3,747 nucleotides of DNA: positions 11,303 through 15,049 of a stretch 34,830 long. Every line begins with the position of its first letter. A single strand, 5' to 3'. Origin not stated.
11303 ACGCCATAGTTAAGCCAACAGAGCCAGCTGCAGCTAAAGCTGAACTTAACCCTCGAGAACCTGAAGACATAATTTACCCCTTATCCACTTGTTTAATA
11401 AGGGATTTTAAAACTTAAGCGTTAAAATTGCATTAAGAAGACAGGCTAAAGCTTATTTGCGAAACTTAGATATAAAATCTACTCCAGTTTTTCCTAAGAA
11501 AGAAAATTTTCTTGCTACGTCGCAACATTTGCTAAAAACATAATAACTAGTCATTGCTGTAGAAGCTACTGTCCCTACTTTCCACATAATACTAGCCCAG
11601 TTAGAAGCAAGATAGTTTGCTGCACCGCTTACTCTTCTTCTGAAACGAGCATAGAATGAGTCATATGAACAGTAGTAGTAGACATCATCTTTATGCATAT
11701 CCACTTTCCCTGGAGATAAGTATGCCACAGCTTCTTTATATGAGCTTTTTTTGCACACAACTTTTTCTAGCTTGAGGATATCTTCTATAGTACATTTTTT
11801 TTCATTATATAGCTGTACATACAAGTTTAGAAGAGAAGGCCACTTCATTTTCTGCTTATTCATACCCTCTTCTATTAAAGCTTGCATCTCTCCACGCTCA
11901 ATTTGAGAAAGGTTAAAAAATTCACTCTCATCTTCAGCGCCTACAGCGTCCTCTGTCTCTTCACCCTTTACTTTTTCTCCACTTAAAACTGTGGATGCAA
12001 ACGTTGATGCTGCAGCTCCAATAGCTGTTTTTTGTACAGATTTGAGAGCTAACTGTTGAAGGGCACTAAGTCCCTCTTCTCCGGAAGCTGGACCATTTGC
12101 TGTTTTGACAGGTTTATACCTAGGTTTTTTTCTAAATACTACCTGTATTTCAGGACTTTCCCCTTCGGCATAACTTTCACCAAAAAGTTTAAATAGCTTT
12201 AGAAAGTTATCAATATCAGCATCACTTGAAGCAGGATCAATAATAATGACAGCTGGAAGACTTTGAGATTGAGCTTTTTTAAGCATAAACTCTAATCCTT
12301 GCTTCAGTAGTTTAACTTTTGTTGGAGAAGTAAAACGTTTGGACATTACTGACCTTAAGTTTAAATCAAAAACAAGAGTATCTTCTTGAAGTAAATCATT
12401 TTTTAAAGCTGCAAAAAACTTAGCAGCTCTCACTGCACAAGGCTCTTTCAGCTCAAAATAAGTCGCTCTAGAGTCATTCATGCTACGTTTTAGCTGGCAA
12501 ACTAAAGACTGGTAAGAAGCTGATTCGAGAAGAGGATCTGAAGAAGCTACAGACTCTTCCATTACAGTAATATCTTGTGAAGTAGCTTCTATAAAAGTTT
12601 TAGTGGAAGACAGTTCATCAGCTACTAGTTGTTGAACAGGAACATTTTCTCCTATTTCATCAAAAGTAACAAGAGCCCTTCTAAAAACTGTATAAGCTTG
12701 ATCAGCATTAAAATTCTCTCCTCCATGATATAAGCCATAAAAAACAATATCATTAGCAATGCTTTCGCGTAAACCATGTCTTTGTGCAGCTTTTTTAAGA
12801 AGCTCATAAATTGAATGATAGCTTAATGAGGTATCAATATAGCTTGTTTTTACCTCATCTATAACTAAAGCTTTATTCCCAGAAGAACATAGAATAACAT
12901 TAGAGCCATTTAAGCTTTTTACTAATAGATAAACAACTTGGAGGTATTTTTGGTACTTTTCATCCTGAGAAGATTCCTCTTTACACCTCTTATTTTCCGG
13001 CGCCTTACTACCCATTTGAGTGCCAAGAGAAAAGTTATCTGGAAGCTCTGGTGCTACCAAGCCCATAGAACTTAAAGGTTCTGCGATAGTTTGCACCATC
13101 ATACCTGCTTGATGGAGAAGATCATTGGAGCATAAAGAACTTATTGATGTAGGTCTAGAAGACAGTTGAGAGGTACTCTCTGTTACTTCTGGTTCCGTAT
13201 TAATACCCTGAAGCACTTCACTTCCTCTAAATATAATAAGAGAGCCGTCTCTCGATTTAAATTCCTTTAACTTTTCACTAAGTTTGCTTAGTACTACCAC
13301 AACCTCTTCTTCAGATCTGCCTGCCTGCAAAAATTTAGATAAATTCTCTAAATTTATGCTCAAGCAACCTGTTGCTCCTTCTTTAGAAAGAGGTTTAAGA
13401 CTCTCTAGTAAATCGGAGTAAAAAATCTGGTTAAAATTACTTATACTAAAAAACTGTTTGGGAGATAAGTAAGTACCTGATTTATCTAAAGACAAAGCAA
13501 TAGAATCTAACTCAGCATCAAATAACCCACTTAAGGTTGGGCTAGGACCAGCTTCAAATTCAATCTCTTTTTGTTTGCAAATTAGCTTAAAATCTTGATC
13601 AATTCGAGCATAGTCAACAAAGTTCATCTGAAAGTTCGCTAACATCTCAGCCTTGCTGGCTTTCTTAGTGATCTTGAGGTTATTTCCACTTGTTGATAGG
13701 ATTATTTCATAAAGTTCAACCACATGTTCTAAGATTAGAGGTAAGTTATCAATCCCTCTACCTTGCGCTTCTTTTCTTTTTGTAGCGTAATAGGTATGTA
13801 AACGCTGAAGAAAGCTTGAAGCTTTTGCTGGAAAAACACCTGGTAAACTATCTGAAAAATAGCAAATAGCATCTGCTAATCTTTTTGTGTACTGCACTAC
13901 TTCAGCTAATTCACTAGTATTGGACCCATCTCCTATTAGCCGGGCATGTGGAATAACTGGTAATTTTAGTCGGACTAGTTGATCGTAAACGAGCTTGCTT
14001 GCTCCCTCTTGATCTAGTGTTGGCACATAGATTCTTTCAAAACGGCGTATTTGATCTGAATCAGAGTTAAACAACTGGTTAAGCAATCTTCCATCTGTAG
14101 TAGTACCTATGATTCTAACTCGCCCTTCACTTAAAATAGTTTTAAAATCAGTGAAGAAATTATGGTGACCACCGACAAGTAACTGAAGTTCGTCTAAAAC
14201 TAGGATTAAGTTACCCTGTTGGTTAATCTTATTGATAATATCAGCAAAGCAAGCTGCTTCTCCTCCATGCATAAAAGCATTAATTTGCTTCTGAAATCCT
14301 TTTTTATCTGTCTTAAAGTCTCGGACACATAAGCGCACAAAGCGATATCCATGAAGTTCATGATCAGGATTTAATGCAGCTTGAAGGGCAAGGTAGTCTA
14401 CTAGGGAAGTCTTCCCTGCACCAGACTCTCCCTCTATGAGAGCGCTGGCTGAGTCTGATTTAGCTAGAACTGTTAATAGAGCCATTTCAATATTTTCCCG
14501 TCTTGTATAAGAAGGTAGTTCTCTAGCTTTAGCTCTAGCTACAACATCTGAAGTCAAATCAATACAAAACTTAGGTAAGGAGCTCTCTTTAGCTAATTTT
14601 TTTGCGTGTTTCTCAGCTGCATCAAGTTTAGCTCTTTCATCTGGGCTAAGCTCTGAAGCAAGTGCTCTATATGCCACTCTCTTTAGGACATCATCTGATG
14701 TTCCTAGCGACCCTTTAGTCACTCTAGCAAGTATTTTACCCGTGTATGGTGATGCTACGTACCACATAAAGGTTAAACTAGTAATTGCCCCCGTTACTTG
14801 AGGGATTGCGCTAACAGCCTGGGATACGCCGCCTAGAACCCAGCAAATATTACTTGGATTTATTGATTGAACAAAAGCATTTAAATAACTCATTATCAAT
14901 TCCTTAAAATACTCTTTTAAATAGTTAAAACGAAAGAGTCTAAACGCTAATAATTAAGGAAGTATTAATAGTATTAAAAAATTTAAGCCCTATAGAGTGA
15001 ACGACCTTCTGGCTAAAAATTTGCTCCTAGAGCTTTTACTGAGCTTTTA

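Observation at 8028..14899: Tandem pair of giant, membrane-tethered, single-ring ClpA/B-D1-like AAA+ proteins of unknown function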

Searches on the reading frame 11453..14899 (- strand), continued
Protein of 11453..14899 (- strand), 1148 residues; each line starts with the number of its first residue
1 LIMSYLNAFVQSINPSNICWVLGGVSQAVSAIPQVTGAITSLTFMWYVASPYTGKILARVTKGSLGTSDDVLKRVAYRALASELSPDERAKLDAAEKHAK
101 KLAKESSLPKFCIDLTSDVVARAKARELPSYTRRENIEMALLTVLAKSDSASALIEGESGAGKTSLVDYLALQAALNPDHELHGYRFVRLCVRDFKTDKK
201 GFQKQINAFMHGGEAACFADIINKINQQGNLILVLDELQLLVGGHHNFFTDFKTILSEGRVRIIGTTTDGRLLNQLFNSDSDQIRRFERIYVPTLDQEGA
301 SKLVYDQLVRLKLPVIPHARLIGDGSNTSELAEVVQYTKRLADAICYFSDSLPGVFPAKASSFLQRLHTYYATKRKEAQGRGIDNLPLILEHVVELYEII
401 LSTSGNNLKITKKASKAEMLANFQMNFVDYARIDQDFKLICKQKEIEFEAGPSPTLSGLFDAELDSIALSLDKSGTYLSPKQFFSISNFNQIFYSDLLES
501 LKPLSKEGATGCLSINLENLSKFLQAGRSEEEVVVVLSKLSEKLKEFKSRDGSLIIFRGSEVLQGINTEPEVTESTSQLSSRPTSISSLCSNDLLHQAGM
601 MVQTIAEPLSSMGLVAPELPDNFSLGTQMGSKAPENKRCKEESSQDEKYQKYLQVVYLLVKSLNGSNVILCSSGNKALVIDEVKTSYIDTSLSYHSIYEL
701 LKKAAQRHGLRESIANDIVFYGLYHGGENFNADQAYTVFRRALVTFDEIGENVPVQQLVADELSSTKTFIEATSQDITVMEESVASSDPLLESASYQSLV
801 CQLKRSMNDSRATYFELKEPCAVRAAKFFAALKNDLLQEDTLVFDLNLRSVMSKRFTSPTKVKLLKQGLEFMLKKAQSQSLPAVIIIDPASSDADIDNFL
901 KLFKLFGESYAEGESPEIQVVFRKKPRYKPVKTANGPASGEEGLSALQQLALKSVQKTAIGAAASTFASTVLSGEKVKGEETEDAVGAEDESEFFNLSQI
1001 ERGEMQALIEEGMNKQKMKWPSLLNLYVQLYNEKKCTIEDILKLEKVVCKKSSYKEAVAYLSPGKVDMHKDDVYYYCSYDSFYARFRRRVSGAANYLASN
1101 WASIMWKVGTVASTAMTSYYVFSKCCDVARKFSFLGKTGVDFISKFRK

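Call 62: list_cluster_members(proteins=[P0001, P0003, P0002, P0009])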
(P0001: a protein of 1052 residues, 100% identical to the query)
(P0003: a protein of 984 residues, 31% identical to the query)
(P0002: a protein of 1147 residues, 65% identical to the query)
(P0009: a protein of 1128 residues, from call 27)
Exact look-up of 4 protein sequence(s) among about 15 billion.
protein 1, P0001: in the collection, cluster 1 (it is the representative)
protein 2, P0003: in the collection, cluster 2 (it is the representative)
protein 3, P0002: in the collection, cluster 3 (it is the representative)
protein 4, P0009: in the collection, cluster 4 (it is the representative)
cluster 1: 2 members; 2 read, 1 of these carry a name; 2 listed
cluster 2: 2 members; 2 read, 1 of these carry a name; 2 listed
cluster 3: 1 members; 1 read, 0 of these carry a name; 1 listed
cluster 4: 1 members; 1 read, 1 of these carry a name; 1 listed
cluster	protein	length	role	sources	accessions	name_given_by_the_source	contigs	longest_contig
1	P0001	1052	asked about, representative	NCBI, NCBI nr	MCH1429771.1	MAG: AAA family ATPase [Chlamydiales bacterium] | AAA family ATPase [Chlamydiales bacterium]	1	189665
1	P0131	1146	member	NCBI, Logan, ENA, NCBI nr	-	-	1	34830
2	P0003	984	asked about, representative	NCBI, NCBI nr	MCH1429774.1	MAG: hypothetical protein L7U87_03345 [Chlamydiales bacterium] | hypothetical protein [Chlamydiales bacterium]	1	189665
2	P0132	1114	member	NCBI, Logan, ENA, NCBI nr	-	-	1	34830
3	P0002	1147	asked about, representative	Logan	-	-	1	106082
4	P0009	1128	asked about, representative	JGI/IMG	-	hypothetical protein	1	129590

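Call 65: fold_search(model_id=the predicted structure, library=pdb)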
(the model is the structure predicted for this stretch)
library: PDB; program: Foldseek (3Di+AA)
matches with E <= 10: 484; with E <= 0.001: 8
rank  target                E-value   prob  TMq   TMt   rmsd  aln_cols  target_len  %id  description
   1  7z11_C                2.0e-04  0.98  0.09  0.13  20.3       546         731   12  Structure of substrate bound DRG1 (AFG2) (released 2022-09-21)
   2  7z11_B                4.1e-04  0.97  0.09  0.13  20.6       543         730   12  Structure of substrate bound DRG1 (AFG2) (released 2022-09-21)
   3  8dau_D                4.3e-04  0.94  0.09  0.16  25.1       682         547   10  Saccharomyces cerevisiae Ufd1/Npl4/Cdc48 complex bound to two folded ubiquitin moieties and one unfolded ubiquitin in  (released 2022-11-30)
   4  7wub_G                4.7e-04  0.96  0.09  0.12  22.1       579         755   10  Cryo-EM structure of dodecamer P97 (released 2022-03-23)
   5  8juw_F                6.4e-04  0.95  0.09  0.18  28.5       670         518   11  Human ATAD2 Walker B mutant-H3/H4K5Q complex, ATP state (released 2023-10-18)
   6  8u9q_D                6.7e-04  0.97  0.09  0.15  21.5       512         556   10  Cdc48-Shp1 unfolding native substrate, Class 6 (released 2024-11-06)
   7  7lmz_E                8.0e-04  0.94  0.09  0.13  23.1       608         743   10  Cryo-EM structure of human p97 in complex with Npl4/Ufd1 and Ub6 (Class 1) (released 2021-09-15)
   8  7ln6_F                9.5e-04  0.97  0.08  0.12  20.7       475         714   10  Cryo-EM structure of human p97 in complex with Npl4/Ufd1 and polyubiquitinated Ub-Eos (CHAPSO, Class 2, Open State) (released 2021-09-15)
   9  8juw_A                1.0e-03  0.94  0.09  0.19  24.8       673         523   11  Human ATAD2 Walker B mutant-H3/H4K5Q complex, ATP state (released 2023-10-18)
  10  9pfc_E                1.2e-03  0.90  0.09  0.17  25.5       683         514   11  NSF, substrate free, hydrolyzing, class 26 (released 2025-10-08)
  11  8u8i_A                1.3e-03  0.98  0.09  0.16  19.7       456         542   10  Cdc48-Shp1 unfolding native substrate, Class 4 (released 2024-11-06)
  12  9mpr_A                1.3e-03  0.96  0.10  0.16  21.3       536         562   10  Cryo-EM structure of three VCPIP1 VCPIDs bound to VCP (released 2025-10-15)
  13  8ub4_E                1.3e-03  0.94  0.08  0.16  22.1       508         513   10  Cdc48-Shp1 unfolding native substrate, consensus structure (released 2024-11-06)
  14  9pag_F                1.5e-03  0.91  0.09  0.18  28.4       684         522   10  21bin20S complex (NSF-alphaSNAP-2:1 syntaxin-1a:SNAP-25), non-hydrolyzing, class 7 (released 2025-08-06)
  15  7rlh_A                1.7e-03  0.82  0.08  0.12  22.9       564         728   11  Cryo-EM structure of human p97-D592N mutant bound to ATPgS. (released 2021-09-22)
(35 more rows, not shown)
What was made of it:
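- On Tandem AAA+ with degenerate tier (NSF/ATAD2/Pex1-6/p97 type): Weaker support comes from the B model (call 65).
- Closest known: Tandem. Same: The model of B matches them too (call 65).
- The poorer model of B independently hits AFG2, Cdc48, ATAD2, NSF and Yta7 (call 65).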

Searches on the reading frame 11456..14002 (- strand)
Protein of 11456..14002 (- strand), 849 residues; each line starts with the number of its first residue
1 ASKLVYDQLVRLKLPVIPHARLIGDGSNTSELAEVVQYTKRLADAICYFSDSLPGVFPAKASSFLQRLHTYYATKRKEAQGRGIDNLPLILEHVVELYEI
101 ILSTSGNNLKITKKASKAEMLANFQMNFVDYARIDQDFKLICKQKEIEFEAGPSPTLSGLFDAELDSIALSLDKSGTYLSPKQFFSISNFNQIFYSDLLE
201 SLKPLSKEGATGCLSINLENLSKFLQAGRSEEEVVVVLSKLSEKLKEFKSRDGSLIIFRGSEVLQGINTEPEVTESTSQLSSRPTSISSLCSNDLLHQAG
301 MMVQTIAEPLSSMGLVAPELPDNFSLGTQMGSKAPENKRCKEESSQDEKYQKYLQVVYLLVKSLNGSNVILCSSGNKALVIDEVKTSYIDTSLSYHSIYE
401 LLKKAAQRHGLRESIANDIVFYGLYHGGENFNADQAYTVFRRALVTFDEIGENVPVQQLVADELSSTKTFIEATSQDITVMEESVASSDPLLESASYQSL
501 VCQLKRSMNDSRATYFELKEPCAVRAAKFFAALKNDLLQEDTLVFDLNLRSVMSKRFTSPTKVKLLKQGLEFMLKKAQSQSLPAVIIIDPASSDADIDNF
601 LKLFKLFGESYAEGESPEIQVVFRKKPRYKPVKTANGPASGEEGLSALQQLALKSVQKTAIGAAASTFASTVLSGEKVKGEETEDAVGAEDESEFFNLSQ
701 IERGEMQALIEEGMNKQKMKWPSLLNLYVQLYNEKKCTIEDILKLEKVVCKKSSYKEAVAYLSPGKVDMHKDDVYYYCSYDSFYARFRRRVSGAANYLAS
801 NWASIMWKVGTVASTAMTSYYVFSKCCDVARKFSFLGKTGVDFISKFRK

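Call 27: search_protein_representatives(alignment_id=A1)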
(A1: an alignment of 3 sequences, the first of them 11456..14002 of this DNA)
Query: 3 sequences, 847 profile positions. Proteins with E-value up to 0.001 (for the whole library): 4; up to 1e-10: 4; up to 1e-30: 4. The best 4 are listed.
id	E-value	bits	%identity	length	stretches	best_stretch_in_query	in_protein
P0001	0.0e+00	1322.0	-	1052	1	1-751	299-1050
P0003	0.0e+00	1273.9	-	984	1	1-838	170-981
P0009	3.9e-80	286.9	-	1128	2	358-825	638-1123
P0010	7.1e-43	163.6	-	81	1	767-847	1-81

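Call 30: find_encoding_contigs(protein=P0009, flank=10000, max_places=4)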
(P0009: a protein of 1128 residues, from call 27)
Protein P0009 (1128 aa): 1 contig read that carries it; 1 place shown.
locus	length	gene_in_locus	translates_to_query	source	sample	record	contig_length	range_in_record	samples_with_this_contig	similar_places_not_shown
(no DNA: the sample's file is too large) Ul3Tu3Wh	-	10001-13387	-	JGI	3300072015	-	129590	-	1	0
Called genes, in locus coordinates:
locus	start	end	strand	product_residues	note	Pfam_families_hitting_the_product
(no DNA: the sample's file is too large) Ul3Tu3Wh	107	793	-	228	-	PF02586:SRAP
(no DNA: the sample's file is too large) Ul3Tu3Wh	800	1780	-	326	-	PF00291:PALP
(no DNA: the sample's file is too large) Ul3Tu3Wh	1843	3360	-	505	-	PF01435:Peptidase_M48, PF13181:TPR_8 (faint), PF07719:TPR_2 (faint), PF13431:TPR_17 (faint)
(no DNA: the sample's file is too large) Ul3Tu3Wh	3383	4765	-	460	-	PF13433:Peripla_BP_5, PF13458:Peripla_BP_6, PF01094:ANF_receptor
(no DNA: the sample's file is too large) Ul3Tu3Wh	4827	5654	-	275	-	PF14819:QueF_N, PF14489:QueF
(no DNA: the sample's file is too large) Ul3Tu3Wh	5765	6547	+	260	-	-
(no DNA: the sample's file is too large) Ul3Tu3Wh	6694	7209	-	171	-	PF02472:ExbD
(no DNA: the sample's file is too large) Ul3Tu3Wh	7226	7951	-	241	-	PF01618:MotA_ExbB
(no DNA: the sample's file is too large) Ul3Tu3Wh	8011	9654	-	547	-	-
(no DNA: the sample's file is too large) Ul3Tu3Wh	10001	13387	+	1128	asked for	PF20703:nSTAND1, PF00004:AAA (faint), PF13401:AAA_22 (faint)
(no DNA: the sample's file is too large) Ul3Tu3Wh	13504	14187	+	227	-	PF02390:Methyltransf_4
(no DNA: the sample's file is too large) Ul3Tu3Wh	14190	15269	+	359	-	-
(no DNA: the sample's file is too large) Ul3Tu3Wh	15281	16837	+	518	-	PF00342:PGI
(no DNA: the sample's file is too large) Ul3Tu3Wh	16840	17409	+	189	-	-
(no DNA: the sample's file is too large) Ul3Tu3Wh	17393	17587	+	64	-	PF03884:YacG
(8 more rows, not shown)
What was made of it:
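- On STAND NTPases (nSTAND1): The hit is precomputed for P0009 (call 30).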

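Call 40: search_solved_structures(query=A1, max_evalue=10, show_alignments=3)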
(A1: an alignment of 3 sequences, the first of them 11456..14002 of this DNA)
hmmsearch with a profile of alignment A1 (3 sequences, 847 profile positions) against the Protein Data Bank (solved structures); distinct sequences matched with E-value up to 10: 1.
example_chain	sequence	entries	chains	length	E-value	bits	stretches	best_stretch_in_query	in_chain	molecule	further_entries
4d0k_A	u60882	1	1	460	1.4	10.4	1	532-606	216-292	A-SPECIFIC RIBONUCLEASE SUBUNIT PAN2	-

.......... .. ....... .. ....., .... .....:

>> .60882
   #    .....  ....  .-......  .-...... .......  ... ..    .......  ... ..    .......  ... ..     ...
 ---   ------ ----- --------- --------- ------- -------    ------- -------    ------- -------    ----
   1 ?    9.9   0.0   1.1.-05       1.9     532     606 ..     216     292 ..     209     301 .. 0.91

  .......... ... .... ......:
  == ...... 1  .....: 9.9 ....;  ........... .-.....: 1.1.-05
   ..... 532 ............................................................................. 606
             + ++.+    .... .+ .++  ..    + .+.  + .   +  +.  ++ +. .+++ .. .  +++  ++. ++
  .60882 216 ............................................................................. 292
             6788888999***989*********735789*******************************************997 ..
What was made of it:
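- Tried and rejected: A PDB profile search found only PAN2 at E 1.4 (call 40).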

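Call 50: search_protein_families(library=padloc, proteins=[P0009], max_evalue=1)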
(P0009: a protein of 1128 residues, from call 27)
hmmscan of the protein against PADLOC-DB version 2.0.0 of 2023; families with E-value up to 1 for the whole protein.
P0009 (1128 aa): 1 family
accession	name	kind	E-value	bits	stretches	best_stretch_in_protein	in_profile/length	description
PDLC04140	mad8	-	0.017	12.7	1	154-179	29-54/314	mads_8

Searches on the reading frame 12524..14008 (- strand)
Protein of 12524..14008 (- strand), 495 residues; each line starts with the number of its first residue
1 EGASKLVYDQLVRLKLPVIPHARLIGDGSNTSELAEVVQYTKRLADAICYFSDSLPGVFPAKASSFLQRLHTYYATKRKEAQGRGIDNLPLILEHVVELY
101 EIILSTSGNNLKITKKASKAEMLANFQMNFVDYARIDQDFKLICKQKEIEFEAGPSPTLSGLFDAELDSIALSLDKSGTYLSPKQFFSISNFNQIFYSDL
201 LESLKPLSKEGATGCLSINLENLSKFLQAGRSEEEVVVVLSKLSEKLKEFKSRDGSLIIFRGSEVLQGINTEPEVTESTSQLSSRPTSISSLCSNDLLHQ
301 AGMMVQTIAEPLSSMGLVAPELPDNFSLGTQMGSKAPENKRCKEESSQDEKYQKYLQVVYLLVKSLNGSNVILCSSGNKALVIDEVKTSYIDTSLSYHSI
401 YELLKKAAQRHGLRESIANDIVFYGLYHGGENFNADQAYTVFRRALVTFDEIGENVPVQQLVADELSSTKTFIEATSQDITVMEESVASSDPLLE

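Call 39: search_protein_families(library=pfam, max_evalue=10, proteins=[window:12524-14008:-])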
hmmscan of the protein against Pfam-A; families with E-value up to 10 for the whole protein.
window:12524-14008:- (495 aa): 1 family
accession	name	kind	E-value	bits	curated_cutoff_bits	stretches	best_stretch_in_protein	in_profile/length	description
PF08455.15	SNF2_assoc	-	0.001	18.6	27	1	189-264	225-303/373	Bacterial SNF2 helicase associated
